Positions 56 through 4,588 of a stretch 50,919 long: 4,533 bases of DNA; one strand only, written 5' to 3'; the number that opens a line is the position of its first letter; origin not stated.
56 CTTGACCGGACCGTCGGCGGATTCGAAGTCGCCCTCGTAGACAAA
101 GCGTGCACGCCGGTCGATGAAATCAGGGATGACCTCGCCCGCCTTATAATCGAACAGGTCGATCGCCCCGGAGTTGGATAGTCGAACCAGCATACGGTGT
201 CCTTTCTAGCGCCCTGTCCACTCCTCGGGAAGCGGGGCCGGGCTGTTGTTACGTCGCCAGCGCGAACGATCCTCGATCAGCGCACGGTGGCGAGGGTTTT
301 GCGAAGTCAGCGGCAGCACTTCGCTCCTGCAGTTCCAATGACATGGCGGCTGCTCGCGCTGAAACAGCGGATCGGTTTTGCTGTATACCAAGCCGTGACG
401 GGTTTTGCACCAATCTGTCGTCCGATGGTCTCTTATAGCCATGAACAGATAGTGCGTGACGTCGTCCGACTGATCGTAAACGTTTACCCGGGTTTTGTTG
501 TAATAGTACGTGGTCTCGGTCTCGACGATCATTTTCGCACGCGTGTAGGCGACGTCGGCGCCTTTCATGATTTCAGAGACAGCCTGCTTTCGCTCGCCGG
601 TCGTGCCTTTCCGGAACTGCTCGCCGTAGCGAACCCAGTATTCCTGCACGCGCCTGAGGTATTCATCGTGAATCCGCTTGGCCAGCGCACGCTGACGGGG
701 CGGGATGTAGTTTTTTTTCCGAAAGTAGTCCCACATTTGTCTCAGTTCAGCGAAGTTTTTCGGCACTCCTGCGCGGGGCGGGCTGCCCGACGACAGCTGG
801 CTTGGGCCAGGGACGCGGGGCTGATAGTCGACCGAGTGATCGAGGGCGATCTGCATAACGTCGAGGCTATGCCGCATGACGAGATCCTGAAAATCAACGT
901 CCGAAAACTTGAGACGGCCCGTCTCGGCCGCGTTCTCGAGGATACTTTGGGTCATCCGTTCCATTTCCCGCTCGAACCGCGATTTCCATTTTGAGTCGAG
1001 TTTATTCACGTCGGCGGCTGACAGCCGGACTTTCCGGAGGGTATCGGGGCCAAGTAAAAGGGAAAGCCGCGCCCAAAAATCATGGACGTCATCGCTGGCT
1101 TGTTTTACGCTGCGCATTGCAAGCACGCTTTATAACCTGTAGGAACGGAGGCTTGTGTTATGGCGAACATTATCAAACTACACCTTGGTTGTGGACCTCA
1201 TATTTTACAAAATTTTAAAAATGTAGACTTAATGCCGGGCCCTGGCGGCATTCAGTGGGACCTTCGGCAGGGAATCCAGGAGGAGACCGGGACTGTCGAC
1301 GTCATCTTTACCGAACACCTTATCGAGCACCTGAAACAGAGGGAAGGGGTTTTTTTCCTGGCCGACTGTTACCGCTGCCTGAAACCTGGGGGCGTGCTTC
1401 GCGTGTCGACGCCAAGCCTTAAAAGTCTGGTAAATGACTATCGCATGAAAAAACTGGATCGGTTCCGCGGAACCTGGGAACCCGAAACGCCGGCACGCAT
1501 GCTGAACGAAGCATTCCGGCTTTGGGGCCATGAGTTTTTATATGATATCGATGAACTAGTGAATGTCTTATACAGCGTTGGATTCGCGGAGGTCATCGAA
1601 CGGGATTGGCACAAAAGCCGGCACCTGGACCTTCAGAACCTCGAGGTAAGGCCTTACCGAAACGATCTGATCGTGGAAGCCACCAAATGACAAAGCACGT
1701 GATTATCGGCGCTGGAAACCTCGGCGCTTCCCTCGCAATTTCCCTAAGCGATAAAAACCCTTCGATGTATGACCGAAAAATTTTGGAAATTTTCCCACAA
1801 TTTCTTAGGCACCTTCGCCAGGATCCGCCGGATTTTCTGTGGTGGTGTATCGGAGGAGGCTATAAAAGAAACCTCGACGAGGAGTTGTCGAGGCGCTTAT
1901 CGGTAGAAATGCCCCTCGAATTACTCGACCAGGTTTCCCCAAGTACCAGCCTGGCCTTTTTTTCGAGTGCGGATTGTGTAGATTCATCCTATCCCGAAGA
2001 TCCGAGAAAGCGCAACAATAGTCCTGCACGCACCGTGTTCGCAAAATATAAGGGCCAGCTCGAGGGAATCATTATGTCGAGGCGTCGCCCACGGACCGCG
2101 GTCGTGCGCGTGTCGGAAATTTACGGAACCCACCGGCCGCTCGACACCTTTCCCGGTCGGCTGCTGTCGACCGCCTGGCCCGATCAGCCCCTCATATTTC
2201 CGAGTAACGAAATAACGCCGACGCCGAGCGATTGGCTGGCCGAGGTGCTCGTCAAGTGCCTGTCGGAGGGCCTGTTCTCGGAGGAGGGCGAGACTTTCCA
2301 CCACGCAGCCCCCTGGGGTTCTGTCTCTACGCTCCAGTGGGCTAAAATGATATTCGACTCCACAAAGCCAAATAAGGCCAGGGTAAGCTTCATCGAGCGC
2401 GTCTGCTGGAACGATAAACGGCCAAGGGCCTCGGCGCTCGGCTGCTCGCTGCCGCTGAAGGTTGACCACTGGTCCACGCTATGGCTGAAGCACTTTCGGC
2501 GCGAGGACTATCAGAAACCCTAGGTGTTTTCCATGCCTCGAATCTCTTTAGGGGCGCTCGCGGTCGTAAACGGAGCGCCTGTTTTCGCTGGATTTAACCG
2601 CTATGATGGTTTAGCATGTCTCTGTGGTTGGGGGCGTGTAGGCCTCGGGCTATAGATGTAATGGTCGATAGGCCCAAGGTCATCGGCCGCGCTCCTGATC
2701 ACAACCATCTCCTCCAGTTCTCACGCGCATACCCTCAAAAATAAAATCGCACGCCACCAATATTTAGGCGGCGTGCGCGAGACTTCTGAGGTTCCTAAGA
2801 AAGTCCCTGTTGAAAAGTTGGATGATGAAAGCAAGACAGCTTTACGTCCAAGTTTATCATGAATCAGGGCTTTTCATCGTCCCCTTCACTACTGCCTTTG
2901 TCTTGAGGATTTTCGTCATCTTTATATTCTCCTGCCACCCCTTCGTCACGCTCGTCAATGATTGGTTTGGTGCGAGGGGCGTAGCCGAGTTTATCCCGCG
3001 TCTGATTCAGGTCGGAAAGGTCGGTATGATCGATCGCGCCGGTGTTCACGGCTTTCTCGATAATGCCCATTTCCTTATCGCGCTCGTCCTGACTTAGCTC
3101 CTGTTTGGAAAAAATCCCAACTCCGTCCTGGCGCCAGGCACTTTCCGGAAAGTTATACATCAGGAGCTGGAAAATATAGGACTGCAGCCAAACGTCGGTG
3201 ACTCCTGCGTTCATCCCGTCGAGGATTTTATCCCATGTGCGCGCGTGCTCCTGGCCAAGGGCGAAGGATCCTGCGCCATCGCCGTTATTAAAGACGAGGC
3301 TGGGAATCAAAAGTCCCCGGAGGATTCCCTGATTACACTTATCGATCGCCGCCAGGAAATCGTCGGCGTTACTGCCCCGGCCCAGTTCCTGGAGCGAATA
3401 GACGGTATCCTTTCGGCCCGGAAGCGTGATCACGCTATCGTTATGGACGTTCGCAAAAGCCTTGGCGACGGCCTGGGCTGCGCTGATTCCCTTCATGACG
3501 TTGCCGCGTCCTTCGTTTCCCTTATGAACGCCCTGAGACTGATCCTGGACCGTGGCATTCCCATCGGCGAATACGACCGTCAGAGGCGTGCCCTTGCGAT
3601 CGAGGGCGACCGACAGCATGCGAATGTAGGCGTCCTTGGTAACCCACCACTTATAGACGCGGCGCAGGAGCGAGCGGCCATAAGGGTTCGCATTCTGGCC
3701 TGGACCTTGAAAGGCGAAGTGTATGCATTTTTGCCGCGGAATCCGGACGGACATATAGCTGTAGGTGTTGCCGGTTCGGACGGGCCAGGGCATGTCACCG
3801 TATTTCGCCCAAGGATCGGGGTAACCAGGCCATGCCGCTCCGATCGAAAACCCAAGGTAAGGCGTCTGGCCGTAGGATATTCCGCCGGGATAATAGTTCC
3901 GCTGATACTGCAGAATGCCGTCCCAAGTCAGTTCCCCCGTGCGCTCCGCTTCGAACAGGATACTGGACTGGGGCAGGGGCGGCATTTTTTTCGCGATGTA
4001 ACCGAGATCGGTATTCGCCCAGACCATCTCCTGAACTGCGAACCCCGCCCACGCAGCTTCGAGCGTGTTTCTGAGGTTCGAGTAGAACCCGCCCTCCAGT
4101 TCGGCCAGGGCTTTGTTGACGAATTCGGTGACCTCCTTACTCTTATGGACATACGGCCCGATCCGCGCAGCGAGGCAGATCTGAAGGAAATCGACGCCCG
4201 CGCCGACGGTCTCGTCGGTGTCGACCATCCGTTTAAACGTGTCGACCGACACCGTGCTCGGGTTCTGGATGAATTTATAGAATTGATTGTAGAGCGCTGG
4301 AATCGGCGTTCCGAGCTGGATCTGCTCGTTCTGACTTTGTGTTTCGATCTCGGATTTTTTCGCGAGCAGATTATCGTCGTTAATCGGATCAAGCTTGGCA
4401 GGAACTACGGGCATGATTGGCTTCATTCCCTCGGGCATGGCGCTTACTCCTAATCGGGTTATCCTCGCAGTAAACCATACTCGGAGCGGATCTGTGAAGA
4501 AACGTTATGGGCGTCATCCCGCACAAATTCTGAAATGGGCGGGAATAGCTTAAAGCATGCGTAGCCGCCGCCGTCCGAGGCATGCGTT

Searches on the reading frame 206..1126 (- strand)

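Call 21: search_protein_families(library=pfam, proteins=[window:206-1126:-], max_evalue=0.01)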
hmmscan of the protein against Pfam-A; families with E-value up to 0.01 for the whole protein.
window:206-1126:- (306 aa): 1 family
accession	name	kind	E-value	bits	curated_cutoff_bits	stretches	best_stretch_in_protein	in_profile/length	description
PF04233.19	Phage_Mu_F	-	1.5e-12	48.6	29.6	1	176-270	13-111/112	Phage Mu protein F like protein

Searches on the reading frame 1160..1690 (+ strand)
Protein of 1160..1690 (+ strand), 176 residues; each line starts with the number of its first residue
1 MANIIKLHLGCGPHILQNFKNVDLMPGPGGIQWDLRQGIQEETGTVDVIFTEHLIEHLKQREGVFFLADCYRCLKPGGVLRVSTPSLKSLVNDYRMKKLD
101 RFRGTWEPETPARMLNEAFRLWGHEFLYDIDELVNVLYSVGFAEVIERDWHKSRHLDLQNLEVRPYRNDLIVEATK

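Call 7: search_protein_families(library=ncbifam, proteins=[window:1160-1690:+], max_evalue=0.01)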
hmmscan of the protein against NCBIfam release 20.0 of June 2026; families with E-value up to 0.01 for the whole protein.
window:1160-1690:+ (176 aa): 0 families

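Call 21: search_protein_families(library=pfam, proteins=[window:1160-1690:+], max_evalue=0.01)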
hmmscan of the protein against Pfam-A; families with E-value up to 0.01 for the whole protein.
window:1160-1690:+ (176 aa): 4 families
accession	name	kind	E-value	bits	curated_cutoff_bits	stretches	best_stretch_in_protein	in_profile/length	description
PF08241.18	Methyltransf_11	-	1.1e-05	26.4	21.2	1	40-80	55-93/95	Methyltransferase domain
PF13489.12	Methyltransf_23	-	1.8e-05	25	27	1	32-120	68-155/164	Methyltransferase domain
PF08242.18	Methyltransf_12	-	5.7e-05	24.2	30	1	34-80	54-98/98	Methyltransferase domain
PF13649.12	Methyltransf_25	-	0.0004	21.5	27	1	33-78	53-97/97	Methyltransferase domain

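Call 28: search_protein_families(library=phrogs, proteins=[window:1160-1690:+], max_evalue=0.001)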
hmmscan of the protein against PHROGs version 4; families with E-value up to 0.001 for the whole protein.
window:1160-1690:+ (176 aa): 1 family
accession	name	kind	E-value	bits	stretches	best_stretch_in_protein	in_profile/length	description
phrog_6636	-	other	0.00056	20.4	1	6-100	36-127/177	methyltransferase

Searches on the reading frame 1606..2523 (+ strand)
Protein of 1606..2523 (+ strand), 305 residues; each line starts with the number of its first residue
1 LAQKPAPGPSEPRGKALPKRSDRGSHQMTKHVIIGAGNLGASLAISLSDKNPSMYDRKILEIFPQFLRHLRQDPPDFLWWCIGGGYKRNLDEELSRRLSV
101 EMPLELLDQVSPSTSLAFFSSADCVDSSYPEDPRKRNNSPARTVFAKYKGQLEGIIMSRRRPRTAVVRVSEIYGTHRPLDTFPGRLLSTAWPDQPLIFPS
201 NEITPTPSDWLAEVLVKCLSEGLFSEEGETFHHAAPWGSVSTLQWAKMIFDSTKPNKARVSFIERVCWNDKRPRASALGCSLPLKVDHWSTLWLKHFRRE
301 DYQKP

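Call 7: search_protein_families(library=ncbifam, proteins=[window:1606-2523:+], max_evalue=0.01)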
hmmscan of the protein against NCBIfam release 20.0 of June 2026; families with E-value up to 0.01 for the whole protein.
window:1606-2523:+ (305 aa): 1 family
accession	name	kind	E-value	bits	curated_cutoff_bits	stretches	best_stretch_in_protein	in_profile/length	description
TIGR01214.1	rmlD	equivalog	1.7e-07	30.6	224.05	1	142-281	121-261/285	dTDP-4-dehydrorhamnose reductase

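Call 21: search_protein_families(library=pfam, proteins=[window:1606-2523:+], max_evalue=0.01)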
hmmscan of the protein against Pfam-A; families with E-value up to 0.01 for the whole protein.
window:1606-2523:+ (305 aa): 1 family
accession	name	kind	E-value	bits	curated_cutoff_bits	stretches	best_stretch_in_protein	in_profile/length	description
PF04321.23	RmlD_sub_bind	-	2.4e-09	37.1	27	1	142-281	122-261/287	RmlD substrate binding domain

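Call 28: search_protein_families(library=phrogs, proteins=[window:1606-2523:+], max_evalue=0.001)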
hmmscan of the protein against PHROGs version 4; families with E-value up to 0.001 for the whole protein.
window:1606-2523:+ (305 aa): 0 families

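Call 49: search_solved_structures(query=window:1606-2523:+, max_evalue=0.01)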
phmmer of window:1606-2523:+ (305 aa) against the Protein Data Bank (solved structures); distinct sequences matched with E-value up to 0.01: 0.

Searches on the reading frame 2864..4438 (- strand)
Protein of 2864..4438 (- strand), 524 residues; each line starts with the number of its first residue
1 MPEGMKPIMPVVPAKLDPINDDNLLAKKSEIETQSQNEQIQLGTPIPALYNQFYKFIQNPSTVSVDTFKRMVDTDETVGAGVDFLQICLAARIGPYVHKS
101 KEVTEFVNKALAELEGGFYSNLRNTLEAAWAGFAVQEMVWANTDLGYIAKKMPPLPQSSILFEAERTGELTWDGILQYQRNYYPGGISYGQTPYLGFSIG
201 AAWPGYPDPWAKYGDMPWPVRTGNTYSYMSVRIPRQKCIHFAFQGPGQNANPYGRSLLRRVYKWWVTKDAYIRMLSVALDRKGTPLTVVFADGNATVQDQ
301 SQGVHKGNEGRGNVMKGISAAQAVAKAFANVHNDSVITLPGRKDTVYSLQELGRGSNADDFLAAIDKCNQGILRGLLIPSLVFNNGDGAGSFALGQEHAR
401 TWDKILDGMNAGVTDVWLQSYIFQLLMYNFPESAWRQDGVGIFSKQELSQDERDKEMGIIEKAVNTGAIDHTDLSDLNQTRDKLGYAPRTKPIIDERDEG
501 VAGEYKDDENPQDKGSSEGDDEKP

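Call 21: search_protein_families(library=pfam, proteins=[window:2864-4438:-], max_evalue=0.01)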
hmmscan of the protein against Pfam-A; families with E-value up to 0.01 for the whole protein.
window:2864-4438:- (524 aa): 1 family
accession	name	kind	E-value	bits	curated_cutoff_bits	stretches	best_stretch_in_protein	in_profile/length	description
PF06074.18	Portal_Mu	-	2.5e-29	103.1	23.9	2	227-468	114-323/336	Portal protein of Mu bacteriophage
